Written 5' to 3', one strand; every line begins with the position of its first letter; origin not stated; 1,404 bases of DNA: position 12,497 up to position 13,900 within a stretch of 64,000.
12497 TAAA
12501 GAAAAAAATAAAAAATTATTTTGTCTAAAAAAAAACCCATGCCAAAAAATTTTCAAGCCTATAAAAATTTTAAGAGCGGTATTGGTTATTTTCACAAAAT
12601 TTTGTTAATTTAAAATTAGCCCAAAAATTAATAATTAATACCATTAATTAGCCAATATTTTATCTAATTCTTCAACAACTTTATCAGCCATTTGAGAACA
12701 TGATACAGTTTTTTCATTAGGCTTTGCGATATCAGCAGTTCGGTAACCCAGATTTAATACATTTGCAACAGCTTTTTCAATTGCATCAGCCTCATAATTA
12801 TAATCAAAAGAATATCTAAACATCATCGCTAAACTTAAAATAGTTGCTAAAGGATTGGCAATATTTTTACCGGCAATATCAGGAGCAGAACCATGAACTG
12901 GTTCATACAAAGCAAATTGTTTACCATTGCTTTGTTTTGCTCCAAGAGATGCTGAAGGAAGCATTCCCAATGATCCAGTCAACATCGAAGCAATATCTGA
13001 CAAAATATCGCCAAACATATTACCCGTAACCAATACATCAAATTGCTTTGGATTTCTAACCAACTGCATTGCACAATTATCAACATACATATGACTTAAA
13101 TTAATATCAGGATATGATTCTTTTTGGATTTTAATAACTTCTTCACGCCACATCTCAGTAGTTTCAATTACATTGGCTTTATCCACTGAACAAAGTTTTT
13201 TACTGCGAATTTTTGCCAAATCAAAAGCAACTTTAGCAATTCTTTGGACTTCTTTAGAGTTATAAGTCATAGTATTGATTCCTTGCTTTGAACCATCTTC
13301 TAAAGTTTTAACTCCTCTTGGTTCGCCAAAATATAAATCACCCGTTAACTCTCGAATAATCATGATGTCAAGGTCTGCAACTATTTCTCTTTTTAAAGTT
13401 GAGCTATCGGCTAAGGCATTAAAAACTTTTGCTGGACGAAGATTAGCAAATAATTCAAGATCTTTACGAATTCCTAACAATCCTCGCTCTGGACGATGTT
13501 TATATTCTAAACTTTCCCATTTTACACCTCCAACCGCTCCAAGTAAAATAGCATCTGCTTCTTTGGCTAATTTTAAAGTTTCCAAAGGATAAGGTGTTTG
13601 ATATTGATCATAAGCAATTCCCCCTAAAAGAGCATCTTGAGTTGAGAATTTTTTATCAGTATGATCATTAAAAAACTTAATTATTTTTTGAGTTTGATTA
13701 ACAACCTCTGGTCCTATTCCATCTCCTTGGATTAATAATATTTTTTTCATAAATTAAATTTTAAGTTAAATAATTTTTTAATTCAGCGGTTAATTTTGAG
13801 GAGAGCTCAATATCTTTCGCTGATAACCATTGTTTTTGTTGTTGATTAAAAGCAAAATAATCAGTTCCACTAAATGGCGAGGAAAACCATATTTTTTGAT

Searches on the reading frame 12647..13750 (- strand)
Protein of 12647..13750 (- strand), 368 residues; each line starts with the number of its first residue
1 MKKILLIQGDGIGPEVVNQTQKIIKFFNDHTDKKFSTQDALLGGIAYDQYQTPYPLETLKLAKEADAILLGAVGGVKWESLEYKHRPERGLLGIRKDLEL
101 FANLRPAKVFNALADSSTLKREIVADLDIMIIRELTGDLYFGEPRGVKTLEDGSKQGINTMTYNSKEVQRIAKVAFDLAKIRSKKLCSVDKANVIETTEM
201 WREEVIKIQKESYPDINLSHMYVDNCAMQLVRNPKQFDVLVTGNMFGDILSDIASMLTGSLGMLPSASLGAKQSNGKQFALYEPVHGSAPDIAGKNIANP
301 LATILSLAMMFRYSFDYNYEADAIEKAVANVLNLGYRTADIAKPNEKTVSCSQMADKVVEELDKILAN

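Call 44: search_protein_families(library=pfam, proteins=[window:12647-13750:-], max_evalue=0.001)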
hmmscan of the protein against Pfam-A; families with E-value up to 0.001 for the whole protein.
window:12647-13750:- (368 aa): 1 family
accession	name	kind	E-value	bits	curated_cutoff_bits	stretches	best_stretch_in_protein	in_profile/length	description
PF00180.25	Iso_dh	-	1.2e-138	462.6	27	1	3-358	1-348/348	Isocitrate/isopropylmalate dehydrogenase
